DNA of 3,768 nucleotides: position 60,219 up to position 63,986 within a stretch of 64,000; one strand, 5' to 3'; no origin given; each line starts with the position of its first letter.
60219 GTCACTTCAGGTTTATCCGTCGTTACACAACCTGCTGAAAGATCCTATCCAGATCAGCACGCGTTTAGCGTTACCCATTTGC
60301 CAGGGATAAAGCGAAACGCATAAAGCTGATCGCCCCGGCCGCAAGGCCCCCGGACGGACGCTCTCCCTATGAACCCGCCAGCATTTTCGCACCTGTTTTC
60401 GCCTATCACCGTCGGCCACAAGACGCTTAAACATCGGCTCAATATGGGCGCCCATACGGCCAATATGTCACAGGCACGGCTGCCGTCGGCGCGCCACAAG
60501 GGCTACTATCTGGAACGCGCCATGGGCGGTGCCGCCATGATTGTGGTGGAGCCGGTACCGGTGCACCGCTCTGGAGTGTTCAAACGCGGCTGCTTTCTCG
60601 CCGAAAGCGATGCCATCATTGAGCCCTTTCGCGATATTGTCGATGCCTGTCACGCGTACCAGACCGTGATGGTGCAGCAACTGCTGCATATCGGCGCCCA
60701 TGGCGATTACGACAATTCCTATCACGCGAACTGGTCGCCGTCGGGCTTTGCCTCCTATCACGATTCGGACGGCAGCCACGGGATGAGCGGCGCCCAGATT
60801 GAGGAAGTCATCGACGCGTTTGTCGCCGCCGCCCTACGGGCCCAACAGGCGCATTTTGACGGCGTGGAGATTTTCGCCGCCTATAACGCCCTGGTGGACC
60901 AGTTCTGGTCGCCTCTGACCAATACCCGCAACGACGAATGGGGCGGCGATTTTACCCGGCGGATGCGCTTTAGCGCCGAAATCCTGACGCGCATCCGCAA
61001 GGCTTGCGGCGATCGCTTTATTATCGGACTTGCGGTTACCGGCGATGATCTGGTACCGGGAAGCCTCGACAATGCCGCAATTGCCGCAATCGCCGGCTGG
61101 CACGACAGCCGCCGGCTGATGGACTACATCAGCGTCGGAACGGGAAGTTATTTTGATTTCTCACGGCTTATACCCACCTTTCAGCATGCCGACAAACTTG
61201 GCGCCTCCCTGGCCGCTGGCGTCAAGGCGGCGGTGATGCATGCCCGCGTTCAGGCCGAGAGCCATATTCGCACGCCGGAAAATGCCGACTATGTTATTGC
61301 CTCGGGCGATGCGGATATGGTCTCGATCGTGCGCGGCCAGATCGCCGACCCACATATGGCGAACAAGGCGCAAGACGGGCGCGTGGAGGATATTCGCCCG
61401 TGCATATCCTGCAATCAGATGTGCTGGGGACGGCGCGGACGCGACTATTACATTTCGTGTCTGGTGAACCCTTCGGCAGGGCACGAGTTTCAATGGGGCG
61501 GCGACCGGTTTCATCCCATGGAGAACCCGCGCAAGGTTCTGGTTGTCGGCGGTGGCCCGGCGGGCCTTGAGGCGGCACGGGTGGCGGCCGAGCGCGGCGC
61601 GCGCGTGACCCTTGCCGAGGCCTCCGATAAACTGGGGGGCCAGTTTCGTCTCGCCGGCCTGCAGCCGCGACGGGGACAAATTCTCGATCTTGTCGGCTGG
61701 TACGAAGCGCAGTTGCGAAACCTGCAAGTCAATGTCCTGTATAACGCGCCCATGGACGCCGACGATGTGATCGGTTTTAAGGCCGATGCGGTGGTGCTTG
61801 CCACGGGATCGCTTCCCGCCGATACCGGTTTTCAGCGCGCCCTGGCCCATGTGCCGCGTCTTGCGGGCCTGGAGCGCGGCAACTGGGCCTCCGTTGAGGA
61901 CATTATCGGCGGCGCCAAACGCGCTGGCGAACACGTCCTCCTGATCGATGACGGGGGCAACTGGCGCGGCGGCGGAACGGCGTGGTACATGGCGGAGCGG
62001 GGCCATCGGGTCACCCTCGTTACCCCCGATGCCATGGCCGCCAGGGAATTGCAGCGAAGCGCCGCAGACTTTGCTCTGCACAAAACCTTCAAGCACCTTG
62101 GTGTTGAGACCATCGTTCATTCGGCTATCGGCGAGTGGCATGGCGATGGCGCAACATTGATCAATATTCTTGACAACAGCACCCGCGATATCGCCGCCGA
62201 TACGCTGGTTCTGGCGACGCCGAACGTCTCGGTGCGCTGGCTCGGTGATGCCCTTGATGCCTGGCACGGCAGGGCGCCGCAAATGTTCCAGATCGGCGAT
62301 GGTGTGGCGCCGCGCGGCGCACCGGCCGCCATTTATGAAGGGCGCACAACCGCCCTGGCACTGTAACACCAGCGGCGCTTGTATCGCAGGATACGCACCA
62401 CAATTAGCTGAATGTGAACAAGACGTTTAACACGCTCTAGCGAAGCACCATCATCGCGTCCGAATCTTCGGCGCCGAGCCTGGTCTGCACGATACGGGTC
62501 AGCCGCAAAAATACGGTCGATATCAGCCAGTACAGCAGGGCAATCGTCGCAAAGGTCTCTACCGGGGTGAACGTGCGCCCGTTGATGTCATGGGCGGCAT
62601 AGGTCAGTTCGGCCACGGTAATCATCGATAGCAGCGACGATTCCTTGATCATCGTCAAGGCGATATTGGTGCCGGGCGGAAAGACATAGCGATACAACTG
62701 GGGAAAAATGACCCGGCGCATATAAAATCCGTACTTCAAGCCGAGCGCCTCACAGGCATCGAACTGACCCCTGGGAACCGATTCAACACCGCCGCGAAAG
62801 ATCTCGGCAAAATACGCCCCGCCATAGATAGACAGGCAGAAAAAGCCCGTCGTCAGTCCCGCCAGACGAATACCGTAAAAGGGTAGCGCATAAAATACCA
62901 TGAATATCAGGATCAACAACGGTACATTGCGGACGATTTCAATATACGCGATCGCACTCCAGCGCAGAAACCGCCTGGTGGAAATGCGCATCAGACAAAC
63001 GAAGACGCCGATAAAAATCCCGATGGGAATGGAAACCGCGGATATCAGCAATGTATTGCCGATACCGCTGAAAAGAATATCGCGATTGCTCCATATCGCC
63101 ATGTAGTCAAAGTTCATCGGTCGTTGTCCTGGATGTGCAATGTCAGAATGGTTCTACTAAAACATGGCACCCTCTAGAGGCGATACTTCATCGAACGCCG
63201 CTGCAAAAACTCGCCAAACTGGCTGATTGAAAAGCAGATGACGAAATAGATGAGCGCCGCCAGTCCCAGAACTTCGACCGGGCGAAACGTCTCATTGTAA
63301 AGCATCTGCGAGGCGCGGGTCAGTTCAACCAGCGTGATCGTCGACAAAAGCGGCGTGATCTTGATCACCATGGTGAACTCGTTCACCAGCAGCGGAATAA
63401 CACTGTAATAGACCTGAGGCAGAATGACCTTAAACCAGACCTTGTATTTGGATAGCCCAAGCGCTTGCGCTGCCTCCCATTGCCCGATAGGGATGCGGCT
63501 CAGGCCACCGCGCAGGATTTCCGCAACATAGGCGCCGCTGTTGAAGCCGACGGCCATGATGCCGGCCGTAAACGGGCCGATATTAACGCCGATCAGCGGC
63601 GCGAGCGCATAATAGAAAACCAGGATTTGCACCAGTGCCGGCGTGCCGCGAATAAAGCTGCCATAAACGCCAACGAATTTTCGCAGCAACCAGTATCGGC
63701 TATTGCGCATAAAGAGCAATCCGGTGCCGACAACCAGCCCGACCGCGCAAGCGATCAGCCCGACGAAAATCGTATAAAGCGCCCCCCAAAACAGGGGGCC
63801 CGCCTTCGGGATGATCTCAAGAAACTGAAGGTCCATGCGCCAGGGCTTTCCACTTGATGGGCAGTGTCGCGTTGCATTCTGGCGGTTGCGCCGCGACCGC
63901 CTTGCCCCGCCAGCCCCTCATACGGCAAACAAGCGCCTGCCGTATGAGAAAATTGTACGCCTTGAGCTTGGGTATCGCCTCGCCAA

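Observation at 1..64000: Intergenic space is saturated with at least six families of nested palindromic MITE-like elements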

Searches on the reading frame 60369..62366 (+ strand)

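Call 50: search_protein_families(library=pfam, proteins=[window:60369-62366:+], max_evalue=0.00001)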
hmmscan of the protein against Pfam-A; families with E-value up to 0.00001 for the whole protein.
window:60369-62366:+ (665 aa): 8 families
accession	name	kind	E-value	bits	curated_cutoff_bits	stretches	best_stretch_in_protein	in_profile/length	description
PF00724.26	Oxidored_FMN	-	1.9e-50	172.5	27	1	9-339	2-340/342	NADH:flavin oxidoreductase / NADH oxidase family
PF07992.20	Pyr_redox_2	-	7.9e-21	75.2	26.1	2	389-617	2-235/291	Pyridine nucleotide-disulphide oxidoreductase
PF00070.33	Pyr_redox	-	1.6e-10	41.8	22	1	389-423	1-35/82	Pyridine nucleotide-disulphide oxidoreductase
PF03486.20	HI0933_like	-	5.3e-10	39.6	50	1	389-430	2-43/244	HI0933-like protein Rossmann domain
PF12831.13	FAD_oxidored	-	7.5e-09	35.8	27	1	390-433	2-45/416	FAD dependent oxidoreductase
PF13450.12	NAD_binding_8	-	1.3e-07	32.2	21.9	1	392-426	1-35/68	NAD(P)-binding Rossmann-like domain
PF01266.30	DAO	-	1.1e-06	28.9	27.9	0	389-424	1-37/353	FAD dependent oxidoreductase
PF01494.25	FAD_binding_3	-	7.9e-06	25.8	22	0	389-446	3-60/349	FAD binding domain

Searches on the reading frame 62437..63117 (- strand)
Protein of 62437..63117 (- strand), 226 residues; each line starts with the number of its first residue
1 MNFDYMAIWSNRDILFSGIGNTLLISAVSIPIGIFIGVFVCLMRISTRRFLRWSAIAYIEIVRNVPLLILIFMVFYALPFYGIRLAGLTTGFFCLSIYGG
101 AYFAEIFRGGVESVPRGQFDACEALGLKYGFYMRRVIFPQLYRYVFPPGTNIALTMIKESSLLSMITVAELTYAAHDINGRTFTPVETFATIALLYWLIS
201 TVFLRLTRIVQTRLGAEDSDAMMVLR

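Call 50: search_protein_families(library=pfam, proteins=[window:62437-63117:-], max_evalue=0.00001)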
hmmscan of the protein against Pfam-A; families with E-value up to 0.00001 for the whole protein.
window:62437-63117:- (226 aa): 1 family
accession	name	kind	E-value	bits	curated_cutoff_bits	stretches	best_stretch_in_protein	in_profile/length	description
PF00528.27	BPD_transp_1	-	3.4e-18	66.5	26.4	1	30-214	2-182/184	Binding-protein-dependent transport system inner membrane component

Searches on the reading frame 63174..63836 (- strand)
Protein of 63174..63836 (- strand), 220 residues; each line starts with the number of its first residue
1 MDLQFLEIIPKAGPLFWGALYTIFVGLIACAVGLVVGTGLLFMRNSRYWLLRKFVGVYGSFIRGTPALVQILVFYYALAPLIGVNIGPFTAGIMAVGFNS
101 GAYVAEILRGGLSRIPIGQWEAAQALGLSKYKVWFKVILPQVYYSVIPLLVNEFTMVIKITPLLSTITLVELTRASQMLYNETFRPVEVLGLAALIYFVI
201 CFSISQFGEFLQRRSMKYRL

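Call 50: search_protein_families(library=pfam, proteins=[window:63174-63836:-], max_evalue=0.00001)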
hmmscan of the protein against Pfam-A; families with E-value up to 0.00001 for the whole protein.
window:63174-63836:- (220 aa): 1 family
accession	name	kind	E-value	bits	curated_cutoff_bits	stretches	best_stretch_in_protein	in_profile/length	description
PF00528.27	BPD_transp_1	-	9.5e-20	71.5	26.4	1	41-214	7-181/184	Binding-protein-dependent transport system inner membrane component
